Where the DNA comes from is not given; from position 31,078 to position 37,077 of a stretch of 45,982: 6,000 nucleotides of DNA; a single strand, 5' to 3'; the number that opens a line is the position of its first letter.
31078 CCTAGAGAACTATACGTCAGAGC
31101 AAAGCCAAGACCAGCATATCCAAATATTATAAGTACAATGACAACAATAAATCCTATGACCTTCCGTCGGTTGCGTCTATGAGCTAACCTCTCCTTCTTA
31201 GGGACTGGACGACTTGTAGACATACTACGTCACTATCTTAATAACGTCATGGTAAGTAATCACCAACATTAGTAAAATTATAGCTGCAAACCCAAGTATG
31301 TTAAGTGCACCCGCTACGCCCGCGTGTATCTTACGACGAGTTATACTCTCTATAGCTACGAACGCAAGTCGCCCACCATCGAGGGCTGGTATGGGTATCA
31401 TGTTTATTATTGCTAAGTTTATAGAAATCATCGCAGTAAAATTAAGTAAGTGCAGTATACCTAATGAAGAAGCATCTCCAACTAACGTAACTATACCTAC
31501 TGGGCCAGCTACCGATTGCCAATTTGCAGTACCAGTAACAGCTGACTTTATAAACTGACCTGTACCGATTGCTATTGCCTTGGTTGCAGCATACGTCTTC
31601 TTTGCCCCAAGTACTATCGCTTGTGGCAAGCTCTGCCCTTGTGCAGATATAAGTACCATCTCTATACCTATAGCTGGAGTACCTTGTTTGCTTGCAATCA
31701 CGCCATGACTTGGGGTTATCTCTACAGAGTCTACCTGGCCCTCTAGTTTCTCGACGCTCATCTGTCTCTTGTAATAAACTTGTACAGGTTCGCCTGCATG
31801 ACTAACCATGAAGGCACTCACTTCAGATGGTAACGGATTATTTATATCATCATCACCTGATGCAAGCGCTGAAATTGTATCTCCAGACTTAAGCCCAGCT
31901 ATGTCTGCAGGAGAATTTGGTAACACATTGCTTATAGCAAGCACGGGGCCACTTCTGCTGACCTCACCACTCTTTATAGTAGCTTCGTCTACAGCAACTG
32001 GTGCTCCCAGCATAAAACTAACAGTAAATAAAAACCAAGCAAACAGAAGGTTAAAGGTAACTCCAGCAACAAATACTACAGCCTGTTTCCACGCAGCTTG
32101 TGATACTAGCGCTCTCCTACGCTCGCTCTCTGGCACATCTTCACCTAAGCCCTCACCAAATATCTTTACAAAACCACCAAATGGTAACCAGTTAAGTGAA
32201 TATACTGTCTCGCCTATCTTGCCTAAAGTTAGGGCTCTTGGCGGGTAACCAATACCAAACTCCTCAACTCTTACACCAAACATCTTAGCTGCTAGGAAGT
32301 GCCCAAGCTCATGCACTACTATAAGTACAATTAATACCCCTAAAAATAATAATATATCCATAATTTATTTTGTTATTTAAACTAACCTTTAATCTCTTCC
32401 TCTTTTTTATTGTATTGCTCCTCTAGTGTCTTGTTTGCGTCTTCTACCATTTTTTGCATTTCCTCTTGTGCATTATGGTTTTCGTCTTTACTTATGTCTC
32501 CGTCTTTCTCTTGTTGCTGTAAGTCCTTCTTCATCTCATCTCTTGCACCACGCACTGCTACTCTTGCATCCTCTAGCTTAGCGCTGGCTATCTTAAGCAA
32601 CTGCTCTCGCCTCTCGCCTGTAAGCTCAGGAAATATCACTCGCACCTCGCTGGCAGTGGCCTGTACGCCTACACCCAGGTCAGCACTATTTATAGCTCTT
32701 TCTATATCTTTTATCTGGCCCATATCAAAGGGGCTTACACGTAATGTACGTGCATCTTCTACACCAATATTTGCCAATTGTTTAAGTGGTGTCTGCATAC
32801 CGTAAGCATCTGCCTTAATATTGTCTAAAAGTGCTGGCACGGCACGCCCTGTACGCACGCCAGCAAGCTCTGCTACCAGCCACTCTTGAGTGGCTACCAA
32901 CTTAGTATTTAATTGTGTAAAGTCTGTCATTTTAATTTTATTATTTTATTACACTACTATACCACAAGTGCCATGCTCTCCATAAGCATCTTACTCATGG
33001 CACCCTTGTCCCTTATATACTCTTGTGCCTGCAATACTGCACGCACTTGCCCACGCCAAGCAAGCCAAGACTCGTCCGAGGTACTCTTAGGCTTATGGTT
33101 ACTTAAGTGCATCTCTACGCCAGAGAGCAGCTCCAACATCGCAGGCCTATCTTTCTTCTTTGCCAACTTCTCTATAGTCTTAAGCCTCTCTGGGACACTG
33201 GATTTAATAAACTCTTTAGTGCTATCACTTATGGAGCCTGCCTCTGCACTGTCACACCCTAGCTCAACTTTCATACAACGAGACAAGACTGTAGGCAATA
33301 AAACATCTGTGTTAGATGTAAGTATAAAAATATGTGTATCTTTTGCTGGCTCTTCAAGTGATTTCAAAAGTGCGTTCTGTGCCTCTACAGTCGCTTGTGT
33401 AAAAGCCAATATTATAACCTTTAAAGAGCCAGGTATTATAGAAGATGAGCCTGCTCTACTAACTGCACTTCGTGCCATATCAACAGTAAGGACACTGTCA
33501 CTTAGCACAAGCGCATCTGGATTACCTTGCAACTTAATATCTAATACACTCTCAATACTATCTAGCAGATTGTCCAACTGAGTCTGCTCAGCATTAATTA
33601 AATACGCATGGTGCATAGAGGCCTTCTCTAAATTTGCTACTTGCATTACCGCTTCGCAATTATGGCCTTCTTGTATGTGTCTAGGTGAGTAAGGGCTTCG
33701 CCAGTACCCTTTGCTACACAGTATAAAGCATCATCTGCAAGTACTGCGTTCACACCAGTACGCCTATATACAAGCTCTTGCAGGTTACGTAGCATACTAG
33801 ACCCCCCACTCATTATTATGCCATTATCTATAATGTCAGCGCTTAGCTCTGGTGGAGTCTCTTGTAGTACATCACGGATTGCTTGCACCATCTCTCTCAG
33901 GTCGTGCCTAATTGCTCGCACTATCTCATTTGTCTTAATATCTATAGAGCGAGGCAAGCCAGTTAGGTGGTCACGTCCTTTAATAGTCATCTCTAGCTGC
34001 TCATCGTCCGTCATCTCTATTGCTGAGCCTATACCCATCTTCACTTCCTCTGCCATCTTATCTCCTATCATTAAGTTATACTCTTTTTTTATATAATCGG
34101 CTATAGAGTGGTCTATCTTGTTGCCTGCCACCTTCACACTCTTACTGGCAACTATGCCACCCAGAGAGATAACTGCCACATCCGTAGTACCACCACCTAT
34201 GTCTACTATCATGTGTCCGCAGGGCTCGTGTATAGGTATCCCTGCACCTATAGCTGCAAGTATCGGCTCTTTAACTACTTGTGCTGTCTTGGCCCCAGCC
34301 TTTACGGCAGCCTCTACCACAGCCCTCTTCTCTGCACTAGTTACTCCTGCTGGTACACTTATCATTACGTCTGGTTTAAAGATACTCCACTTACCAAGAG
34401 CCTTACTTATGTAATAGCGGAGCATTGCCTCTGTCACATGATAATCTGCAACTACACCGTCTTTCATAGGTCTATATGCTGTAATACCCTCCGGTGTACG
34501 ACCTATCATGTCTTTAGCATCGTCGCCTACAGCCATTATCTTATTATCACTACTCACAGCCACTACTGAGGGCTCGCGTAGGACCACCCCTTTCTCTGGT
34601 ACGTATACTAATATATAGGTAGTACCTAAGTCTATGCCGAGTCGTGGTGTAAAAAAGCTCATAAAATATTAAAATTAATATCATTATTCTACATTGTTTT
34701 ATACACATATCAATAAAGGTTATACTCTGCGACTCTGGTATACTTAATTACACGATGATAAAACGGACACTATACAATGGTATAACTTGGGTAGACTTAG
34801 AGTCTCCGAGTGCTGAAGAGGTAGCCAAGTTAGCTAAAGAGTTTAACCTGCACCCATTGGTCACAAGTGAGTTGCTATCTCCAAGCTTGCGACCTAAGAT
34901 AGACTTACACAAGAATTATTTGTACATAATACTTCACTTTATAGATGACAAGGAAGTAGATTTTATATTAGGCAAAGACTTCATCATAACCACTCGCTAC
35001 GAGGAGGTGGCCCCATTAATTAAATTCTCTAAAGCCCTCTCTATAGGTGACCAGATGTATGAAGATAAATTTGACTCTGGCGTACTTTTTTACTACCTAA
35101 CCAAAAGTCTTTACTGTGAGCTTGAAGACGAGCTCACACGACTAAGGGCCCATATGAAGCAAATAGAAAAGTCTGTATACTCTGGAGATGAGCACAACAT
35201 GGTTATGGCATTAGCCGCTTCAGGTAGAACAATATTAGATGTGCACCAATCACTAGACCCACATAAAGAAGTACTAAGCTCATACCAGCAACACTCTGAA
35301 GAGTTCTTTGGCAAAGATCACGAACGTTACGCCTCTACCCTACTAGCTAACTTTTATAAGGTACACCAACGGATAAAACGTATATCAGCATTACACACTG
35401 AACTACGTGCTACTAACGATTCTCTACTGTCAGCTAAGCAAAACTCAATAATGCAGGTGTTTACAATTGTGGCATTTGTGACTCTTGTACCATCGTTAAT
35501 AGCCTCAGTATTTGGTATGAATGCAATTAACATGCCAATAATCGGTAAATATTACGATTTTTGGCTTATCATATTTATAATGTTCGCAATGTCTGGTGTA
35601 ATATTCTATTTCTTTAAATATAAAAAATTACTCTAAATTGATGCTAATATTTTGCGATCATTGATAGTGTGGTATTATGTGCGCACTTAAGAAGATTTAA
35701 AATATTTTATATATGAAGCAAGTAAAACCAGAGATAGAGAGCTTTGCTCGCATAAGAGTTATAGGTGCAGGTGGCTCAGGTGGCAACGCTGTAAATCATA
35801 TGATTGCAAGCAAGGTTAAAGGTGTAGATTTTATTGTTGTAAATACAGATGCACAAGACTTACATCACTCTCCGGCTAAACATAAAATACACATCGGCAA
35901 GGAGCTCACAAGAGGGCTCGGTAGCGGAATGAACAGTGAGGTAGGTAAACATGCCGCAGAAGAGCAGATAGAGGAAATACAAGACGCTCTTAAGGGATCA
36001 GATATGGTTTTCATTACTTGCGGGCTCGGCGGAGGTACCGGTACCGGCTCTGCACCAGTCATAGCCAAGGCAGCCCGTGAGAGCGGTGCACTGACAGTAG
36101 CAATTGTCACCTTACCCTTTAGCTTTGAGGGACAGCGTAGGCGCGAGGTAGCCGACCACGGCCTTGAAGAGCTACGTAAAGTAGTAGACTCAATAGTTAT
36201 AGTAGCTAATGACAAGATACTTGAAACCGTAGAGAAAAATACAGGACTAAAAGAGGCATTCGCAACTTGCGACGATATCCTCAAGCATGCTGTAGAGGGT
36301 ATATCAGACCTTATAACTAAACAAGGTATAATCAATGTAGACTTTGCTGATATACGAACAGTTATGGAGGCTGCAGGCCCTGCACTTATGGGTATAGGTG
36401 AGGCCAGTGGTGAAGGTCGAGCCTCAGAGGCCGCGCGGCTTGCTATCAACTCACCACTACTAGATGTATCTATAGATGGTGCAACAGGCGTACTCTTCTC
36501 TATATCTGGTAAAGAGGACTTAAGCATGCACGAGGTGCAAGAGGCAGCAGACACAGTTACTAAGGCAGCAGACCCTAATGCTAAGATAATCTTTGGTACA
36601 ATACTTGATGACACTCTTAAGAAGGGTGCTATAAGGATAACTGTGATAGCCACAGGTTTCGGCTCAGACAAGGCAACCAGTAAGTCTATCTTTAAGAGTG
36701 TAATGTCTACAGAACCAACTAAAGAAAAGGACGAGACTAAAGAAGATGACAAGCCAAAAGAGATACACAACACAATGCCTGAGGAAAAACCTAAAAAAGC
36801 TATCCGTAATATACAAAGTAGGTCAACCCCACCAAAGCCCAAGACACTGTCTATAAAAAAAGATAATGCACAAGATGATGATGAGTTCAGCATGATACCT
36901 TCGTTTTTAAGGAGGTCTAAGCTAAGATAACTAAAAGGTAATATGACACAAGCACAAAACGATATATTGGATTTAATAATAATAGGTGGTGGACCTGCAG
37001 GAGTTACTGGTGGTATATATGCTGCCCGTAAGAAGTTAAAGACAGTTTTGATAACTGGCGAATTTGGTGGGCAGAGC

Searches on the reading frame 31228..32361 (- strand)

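Call 102: search_protein_families(library=pfam, proteins=[window:31228-32361:-], max_evalue=0.0001)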
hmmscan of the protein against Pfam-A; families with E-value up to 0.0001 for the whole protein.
window:31228-32361:- (378 aa): 1 family
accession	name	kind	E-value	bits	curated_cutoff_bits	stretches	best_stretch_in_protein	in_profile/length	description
PF02163.28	Peptidase_M50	-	1.3e-52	178.7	27.2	1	6-364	2-221/221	Peptidase family M50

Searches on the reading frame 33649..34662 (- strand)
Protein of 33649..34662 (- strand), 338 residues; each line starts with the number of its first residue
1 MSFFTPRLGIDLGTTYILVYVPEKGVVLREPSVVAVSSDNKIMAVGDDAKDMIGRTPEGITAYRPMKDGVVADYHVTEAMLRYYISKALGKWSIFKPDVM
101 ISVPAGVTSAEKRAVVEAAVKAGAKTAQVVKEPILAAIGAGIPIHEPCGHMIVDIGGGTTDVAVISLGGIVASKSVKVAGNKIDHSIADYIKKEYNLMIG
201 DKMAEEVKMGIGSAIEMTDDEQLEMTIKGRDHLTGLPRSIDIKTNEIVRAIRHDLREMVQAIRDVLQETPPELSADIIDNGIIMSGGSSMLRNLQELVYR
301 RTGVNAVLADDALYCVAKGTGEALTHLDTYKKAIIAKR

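Call 102: search_protein_families(library=pfam, proteins=[window:33649-34662:-], max_evalue=0.0001)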
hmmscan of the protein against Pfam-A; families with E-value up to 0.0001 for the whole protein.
window:33649-34662:- (338 aa): 5 families
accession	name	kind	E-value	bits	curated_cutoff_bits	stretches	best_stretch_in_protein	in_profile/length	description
PF06723.19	MreB_Mbl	-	1e-129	432.5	27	1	7-331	3-326/327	MreB/Mbl protein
PF00022.25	Actin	-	7.5e-14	51.6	27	1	10-194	9-190/410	Actin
PF00012.26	HSP70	-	8.9e-13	47.7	20.6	1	98-305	135-353/599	Hsp70 protein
PF14450.12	FtsA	-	6.2e-12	46.4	31.8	1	152-307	2-108/127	Cell division protein FtsA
PF25216.1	Volactin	-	3.1e-06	27.3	35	1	29-218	45-211/321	Volactin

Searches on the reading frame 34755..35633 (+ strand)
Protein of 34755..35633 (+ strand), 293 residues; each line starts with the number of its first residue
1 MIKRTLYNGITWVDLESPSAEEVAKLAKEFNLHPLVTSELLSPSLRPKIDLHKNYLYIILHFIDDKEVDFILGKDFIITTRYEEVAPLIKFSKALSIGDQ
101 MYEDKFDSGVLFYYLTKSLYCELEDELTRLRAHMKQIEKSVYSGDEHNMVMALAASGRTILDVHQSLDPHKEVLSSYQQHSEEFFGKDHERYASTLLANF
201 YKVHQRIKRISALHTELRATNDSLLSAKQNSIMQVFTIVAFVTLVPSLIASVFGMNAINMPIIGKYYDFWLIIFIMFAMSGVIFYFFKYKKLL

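Call 102: search_protein_families(library=pfam, proteins=[window:34755-35633:+], max_evalue=0.0001)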
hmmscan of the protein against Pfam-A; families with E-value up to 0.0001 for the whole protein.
window:34755-35633:+ (293 aa): 1 family
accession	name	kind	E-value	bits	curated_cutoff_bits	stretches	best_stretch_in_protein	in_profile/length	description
PF01544.23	CorA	-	1e-49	169.9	27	1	8-288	2-291/292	CorA-like Mg2+ transporter protein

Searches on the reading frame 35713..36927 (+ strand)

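Call 102: search_protein_families(library=pfam, proteins=[window:35713-36927:+], max_evalue=0.0001)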
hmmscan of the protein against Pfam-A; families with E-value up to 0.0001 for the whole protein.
window:35713-36927:+ (405 aa): 2 families
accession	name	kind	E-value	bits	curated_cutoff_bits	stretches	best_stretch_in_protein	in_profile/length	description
PF00091.31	Tubulin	-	2.5e-47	162.1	33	1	14-173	2-189/190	Tubulin/FtsZ family, GTPase domain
PF12327.13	FtsZ_C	-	4.3e-33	113.9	27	1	222-316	1-94/95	FtsZ family, C-terminal domain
